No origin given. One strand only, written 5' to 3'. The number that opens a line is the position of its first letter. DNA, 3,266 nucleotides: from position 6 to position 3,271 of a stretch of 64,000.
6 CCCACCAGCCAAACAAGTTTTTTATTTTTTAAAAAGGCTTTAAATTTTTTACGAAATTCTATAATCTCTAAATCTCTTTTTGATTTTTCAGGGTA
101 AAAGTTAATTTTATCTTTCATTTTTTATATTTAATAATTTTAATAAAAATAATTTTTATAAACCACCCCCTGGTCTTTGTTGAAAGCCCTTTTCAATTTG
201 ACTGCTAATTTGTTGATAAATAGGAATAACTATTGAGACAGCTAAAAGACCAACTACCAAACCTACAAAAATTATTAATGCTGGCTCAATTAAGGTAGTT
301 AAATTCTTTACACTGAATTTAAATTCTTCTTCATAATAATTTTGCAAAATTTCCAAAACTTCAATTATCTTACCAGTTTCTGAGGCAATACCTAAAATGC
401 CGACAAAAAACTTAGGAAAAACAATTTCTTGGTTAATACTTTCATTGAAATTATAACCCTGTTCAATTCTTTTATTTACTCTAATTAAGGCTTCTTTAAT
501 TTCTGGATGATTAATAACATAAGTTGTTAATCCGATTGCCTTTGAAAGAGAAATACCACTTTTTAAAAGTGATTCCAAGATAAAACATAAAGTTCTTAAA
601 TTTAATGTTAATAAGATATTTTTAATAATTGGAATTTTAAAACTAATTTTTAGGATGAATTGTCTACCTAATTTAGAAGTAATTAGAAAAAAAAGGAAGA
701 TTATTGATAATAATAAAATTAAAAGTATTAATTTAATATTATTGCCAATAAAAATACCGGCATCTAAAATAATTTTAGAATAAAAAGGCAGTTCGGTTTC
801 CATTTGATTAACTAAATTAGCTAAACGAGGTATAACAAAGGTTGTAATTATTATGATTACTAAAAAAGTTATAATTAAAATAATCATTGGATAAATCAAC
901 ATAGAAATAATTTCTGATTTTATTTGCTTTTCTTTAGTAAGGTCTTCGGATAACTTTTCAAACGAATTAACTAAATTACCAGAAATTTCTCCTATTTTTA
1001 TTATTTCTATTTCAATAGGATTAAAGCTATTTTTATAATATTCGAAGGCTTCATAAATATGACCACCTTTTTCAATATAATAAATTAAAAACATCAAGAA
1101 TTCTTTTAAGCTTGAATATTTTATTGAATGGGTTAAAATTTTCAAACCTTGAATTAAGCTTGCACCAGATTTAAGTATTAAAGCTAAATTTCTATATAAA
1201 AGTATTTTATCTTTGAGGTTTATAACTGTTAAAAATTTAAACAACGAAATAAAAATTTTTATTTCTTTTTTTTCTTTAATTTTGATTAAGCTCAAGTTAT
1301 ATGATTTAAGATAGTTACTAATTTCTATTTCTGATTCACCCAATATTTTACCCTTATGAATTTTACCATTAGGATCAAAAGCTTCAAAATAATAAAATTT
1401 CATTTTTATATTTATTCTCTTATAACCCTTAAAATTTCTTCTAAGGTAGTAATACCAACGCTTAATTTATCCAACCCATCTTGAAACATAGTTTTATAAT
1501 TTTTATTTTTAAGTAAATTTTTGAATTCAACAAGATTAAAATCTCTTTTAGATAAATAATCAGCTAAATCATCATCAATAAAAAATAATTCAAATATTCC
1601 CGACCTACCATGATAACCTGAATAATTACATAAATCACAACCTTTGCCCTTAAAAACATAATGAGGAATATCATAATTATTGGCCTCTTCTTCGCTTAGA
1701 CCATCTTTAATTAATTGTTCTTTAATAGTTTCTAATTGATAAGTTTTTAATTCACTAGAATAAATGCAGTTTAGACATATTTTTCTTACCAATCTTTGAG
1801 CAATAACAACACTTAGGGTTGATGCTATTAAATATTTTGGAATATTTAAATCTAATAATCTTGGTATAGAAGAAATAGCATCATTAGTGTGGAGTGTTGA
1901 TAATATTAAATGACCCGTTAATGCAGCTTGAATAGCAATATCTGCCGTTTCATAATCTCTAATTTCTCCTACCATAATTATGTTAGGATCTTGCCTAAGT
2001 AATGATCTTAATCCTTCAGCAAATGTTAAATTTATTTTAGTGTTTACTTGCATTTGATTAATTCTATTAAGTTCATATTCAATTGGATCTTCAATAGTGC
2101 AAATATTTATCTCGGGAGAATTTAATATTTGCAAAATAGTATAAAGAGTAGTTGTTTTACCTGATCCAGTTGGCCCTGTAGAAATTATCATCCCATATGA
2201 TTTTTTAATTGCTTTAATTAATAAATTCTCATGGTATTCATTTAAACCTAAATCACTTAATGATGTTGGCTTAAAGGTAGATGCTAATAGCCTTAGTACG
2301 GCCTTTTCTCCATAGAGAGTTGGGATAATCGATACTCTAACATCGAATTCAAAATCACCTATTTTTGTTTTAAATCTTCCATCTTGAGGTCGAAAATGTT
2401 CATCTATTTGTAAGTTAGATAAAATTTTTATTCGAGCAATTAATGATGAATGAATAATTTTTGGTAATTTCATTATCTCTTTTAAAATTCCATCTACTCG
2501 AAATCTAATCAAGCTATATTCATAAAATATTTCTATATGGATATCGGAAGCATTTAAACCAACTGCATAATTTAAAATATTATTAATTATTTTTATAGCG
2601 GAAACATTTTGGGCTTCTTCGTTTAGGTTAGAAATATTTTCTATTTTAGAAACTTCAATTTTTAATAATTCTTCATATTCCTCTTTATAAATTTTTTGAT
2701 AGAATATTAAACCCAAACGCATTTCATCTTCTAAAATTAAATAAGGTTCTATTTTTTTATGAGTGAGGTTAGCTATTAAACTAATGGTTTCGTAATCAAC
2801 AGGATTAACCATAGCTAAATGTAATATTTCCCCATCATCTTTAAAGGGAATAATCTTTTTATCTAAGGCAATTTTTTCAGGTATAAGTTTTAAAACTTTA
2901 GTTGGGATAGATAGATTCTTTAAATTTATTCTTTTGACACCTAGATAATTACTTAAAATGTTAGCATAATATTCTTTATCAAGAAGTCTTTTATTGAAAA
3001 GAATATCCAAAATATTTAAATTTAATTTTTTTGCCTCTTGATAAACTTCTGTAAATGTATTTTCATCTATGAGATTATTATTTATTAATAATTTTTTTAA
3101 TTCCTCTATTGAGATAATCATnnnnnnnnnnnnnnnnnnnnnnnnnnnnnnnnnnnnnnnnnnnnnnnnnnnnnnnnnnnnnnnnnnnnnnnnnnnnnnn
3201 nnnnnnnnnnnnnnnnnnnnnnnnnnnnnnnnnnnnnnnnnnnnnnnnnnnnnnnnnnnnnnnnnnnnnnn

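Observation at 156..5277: Compact type IV pilus module coupled to DsbA-like and glutaredoxin-like redox proteins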

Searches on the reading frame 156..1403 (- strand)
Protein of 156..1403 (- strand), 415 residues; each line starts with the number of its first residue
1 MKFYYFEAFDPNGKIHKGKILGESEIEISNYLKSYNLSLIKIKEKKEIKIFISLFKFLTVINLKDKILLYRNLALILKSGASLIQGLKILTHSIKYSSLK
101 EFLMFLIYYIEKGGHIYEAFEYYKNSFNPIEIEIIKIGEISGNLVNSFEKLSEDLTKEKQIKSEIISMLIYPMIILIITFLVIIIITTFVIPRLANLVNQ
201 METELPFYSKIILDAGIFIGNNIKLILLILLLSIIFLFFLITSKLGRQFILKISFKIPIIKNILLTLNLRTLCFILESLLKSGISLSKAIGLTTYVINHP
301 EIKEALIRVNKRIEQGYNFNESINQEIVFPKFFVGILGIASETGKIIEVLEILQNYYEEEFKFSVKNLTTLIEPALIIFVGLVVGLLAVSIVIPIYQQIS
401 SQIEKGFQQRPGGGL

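Call 3: search_protein_families(library=pfam, proteins=[window:156-1403:-], max_evalue=0.1)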
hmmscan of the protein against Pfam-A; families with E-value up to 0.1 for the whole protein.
window:156-1403:- (415 aa): 1 family
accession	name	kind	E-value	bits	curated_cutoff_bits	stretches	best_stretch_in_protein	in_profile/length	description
PF00482.28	T2SSF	-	1.4e-44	151.5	25.2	2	70-192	2-125/125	Type II secretion system (T2SS), protein F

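Call 4: search_protein_families(library=ncbifam, proteins=[window:156-1403:-], max_evalue=0.1)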
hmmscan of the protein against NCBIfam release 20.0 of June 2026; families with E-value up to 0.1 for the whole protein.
window:156-1403:- (415 aa): 6 families
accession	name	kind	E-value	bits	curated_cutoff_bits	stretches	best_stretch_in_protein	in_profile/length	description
TIGR02120.1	GspF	equivalog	1.8e-59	202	424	1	4-397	1-396/401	type II secretion system inner membrane protein GspF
NF007861.0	PRK10573.1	equivalog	4.8e-55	187.3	401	1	2-397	5-393/401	protein transport protein HofC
NF052607.1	T4PiliAsmPilCThrm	equivalog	1.5e-48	165.9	700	1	1-400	1-402/406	type IV pilus assembly protein PilC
NF052606.1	T4PiliAsmPilCMyx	equivalog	2.3e-45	155.2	700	1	5-397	23-413/419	type IV pilus assembly protein PilC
NF047826.1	T3SSXpsF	equivalog_domain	5e-38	131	650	1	1-398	1-400/405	type II secretion system protein XpsF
NF041012.2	T4P_ComGB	equivalog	1e-33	117.1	240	1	65-399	2-331/332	competence type IV pilus assembly protein ComGB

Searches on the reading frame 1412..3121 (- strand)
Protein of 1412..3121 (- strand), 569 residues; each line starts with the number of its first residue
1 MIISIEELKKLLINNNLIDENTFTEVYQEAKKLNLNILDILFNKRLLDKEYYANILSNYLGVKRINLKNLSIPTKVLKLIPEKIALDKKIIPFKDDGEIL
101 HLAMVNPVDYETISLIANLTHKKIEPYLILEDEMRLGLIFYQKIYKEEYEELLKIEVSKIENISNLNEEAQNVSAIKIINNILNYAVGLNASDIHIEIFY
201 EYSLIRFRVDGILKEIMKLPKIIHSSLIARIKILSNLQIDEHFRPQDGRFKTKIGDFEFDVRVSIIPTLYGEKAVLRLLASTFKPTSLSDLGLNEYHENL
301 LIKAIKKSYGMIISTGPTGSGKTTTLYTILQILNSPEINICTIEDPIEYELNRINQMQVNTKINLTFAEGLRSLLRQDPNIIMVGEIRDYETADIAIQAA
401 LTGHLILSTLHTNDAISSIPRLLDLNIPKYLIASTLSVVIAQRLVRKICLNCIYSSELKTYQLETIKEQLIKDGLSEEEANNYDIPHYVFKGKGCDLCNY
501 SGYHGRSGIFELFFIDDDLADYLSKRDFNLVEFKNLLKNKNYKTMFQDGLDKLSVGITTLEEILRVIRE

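Call 3: search_protein_families(library=pfam, proteins=[window:1412-3121:-], max_evalue=0.1)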
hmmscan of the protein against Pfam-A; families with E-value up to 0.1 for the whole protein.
window:1412-3121:- (569 aa): 10 families
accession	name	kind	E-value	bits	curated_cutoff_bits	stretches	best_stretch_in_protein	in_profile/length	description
PF00437.27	T2SSE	-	6.1e-120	400.7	24.9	1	171-565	4-370/370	Type II/IV secretion system protein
PF05157.20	MshEN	-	6.2e-13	49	23.1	1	60-135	1-77/90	MshEN domain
PF25199.1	nSTAND_NTPase5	-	0.0081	16.4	34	1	306-358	38-91/145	Novel STAND NTPase 5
PF13173.12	AAA_14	-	0.01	16.3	27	1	311-399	4-83/129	AAA domain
PF13401.12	AAA_22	-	0.017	15.9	27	1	308-335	4-31/130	AAA domain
PF20720.3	nSTAND3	-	0.03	14.4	27.2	1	306-348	14-56/155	Novel STAND NTPase 3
PF16796.11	Microtub_bd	-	0.035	14.5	27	1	294-339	77-116/155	Microtubule binding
PF13245.12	AAA_19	-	0.047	14.3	25.1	0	311-337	13-39/134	AAA domain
PF13604.12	AAA_30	-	0.056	13.6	27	1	300-335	9-44/191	AAA domain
PF12775.13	AAA_7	-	0.074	13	25.8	0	300-343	24-67/181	P-loop containing dynein motor region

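Call 4: search_protein_families(library=ncbifam, proteins=[window:1412-3121:-], max_evalue=0.1)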
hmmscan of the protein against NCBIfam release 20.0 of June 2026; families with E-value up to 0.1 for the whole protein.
window:1412-3121:- (569 aa): 23 families
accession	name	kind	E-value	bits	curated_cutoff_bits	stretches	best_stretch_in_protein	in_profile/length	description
TIGR02538.1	type_IV_pilB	equivalog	4.4e-157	524.1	675.65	1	8-567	2-562/564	type IV-A pilus assembly ATPase PilB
TIGR02533.1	type_II_gspE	equivalog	1.3e-149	499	630.25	1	79-566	3-485/486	type II secretion system ATPase GspE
NF053534.1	T4PilAsmATPsTfpB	equivalog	1.1e-129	433.5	850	1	38-567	54-582/584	type IV pilus assembly ATPase TfpB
NF007755.0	PRK10436.1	equivalog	6.3e-127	424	617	1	92-567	21-459/465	type II secretion system protein GspE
NF041000.1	ATPase_ComGA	equivalog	1.1e-74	250.8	300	1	181-446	2-266/267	competence type IV pilus ATPase ComGA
TIGR01420.1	pilT_fam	subfamily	1.7e-51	175.5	319.1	1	179-447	2-270/343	PilT/PilU family type 4a pilus ATPase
TIGR02525.1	plasmid_TraJ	equivalog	3.9e-28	98.5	368.3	1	298-445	138-298/372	plasmid transfer ATPase TraJ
TIGR02524.1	dot_icm_DotB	equivalog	3.3e-23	82.5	463.3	1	177-445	4-279/358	Dot/Icm type IV secretion system ATPase DotB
NF058587.1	archaellum_moto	equivalog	4.7e-19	68.5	550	1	313-447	279-419/527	archaellum flagellar ATPase motor FlaI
NF010469.0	PRK13894.1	subfamily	2.6e-14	53.3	508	1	299-425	140-267/320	conjugal transfer ATPase TrbB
TIGR02782.1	TrbB_P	equivalog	3.3e-14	52.9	304.55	1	298-440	126-276/303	P-type conjugative transfer ATPase TrbB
TIGR02788.1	VirB11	equivalog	5.4e-13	48.6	249.95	1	294-426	130-266/308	P-type DNA transfer ATPase VirB11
NF010407.0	PRK13833.1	subfamily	8.9e-13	48.3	499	1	298-425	134-262/323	conjugal transfer protein TrbB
NF008411.1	PRK11234.1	equivalog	8.4e-11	41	1170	1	7-185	483-663/723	cyclic di-3',5'-guanylate-activated glycosyltransferase NfrB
TIGR03819.1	heli_sec_ATPase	hypoth_equivalog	2.6e-10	40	373.15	1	292-426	161-301/340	TadA family conjugal transfer-associated ATPase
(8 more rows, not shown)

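Call 12: find_related_loci(query=window:1412-3121:-, collection=genome_contigs, flank=8000)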
Query window:1412-3121:- (569 aa) in genome_contigs; peptide patterns used: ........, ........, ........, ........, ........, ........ (x = any residue, [..] = any of these).
600 stretches matched a pattern (row limit reached: there are more); 594 encode a relative of the query (tblastn E <= 1e-3); the best 80 are kept; 80 distinct loci.
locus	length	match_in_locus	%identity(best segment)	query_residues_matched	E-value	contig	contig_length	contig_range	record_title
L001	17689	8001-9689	49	7-569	1e-175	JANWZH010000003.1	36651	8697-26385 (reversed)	MAG: Patescibacteria group bacterium isolate SKYG90 NODE_3_length_36651_cov_5.229314, whole genome shotgun sequence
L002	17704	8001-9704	46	3-569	1e-172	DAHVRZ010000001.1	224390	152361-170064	MAG TPA_asm: Candidatus Parcubacteria bacterium isolate clean656 NODE_1_length_224390_cov_8.144298, whole genome shotgun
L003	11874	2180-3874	45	6-569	7e-171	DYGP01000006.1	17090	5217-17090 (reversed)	MAG TPA_asm: Candidatus Paceibacter sp. isolate BE2012_7_51_7 Afr_mines_BE2012_1582_length_17090_cov_3_100323, whole gen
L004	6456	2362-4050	46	8-569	9e-172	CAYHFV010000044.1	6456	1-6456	MAG TPA_asm: uncultured Candidatus Saccharibacteria bacterium isolate ERP119705_co12_143 genome assembly, contig: NODE_1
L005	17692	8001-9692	45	6-569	4e-170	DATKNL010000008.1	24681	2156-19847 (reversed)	MAG TPA_asm: Candidatus Paceibacterota bacterium isolate SMAG_U14736 k141_4831721, whole genome shotgun sequence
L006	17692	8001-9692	47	6-569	6e-168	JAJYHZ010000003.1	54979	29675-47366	MAG: bacterium isolate DBS2-1.bin102 NODE_949_length_54979_cov_43.465361, whole genome shotgun sequence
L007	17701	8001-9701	45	3-569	6e-167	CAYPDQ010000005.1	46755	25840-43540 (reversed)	MAG TPA_asm: uncultured Candidatus Saccharibacteria bacterium isolate SRP093762_co1_57 genome assembly, contig: NODE_485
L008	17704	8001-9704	45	1-569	9e-167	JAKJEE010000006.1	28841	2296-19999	MAG: Patescibacteria group bacterium isolate UR.bin204 UR_contig_3701, whole genome shotgun sequence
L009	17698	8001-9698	46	3-569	8e-167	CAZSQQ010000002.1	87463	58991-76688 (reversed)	MAG TPA_asm: uncultured Candidatus Saccharibacteria bacterium isolate binchicken_co227_162 genome assembly, contig: NODE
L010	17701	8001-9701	48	3-569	9e-166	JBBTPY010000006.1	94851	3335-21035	MAG: Patescibacteria group bacterium isolate H52-bin120_1 H52_bin120_1_000000000006, whole genome shotgun sequence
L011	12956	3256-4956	44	3-569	9e-166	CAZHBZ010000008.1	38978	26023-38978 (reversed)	MAG TPA_asm: uncultured Candidatus Saccharibacteria bacterium isolate SRP278252_co2_848 genome assembly, contig: NODE_19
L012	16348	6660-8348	45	6-569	2e-165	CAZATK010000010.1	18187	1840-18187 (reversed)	MAG TPA_asm: uncultured Candidatus Saccharibacteria bacterium isolate SRP178908_co1_176 genome assembly, contig: NODE_19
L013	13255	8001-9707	44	1-569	6e-164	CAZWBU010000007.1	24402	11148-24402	MAG TPA_asm: uncultured Candidatus Saccharibacteria bacterium isolate SRP119689_co1_331 genome assembly, contig: NODE_26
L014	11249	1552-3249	45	6-569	3e-162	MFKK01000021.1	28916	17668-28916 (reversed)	MAG: Candidatus Jorgensenbacteria bacterium RIFCSPLOWO2_01_FULL_45_25b rifcsplowo2_01_scaffold_3489, whole genome shotgu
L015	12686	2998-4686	43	6-569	1e-160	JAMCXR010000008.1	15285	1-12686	MAG: Patescibacteria group bacterium isolate FK_Sedi_B_Bin.401 NODE_14696_length_15285_cov_6.82623, whole genome shotgun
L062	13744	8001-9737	40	8-566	2e-129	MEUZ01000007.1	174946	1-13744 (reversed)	MAG: candidate division WWE3 bacterium RIFCSPHIGHO2_01_FULL_40_23 rifcsphigho2_01_scaffold_69, whole genome shotgun sequ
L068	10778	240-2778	38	4-568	2e-127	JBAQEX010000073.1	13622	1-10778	MAG: Microgenomates group bacterium isolate MFD12003_ilm_asm_bin69 k127_77823, whole genome shotgun sequence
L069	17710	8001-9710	39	8-569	2e-127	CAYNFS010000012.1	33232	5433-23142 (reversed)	MAG TPA_asm: uncultured Candidatus Saccharibacteria bacterium isolate binchicken_co38_1306 genome assembly, contig: NODE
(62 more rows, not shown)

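Call 35: search_protein_families(library=pfam, proteins=[L068:4863-5660:+, L069:13491-14294:+, L062:12642-13526:+, L015:2342-2953:+, L003:1410-2006:+, L014:801-1412:+], max_evalue=0.1)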
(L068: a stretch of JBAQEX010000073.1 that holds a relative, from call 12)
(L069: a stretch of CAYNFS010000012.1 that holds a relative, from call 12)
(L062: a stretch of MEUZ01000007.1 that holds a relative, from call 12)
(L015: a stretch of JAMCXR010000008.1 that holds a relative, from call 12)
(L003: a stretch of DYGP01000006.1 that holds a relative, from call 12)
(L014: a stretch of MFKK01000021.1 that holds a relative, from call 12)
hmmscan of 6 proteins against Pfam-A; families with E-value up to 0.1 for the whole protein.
L068:4863-5660:+ (265 aa): 2 families
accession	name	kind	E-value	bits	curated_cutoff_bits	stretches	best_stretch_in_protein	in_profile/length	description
PF06750.18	A24_N_bact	-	4.7e-27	94.3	23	1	12-91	2-81/84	Bacterial Peptidase A24 N-terminal domain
PF01478.23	Peptidase_A24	-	4.2e-06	27.6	26.5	1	115-225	2-104/104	Type IV leader peptidase family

L069:13491-14294:+ (267 aa): 4 families
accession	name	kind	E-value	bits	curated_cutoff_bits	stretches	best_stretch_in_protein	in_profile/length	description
PF06750.18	A24_N_bact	-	4.7e-33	113.5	23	1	7-88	1-82/84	Bacterial Peptidase A24 N-terminal domain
PF01478.23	Peptidase_A24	-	1.5e-16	61.2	26.5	1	120-221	2-103/104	Type IV leader peptidase family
PF24444.1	DUF7563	-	0.05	13.5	27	0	59-72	2-15/39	Family of unknown function (DUF7563)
PF25207.1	DUF7837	-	0.054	13.9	27.8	0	59-77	6-24/47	Domain of unknown function (DUF7837)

L062:12642-13526:+ (294 aa): 3 families
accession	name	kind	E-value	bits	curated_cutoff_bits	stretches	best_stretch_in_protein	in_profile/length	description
PF06750.18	A24_N_bact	-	1.6e-24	86.2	23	1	14-94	2-82/84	Bacterial Peptidase A24 N-terminal domain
PF01478.23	Peptidase_A24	-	4e-09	37.3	26.5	1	114-252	1-104/104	Type IV leader peptidase family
PF10235.14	Cript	-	0.089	13.9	25.5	0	40-74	46-80/90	Microtubule-associated protein CRIPT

L015:2342-2953:+ (203 aa): 0 families

L003:1410-2006:+ (198 aa): 0 families

L014:801-1412:+ (203 aa): 0 families
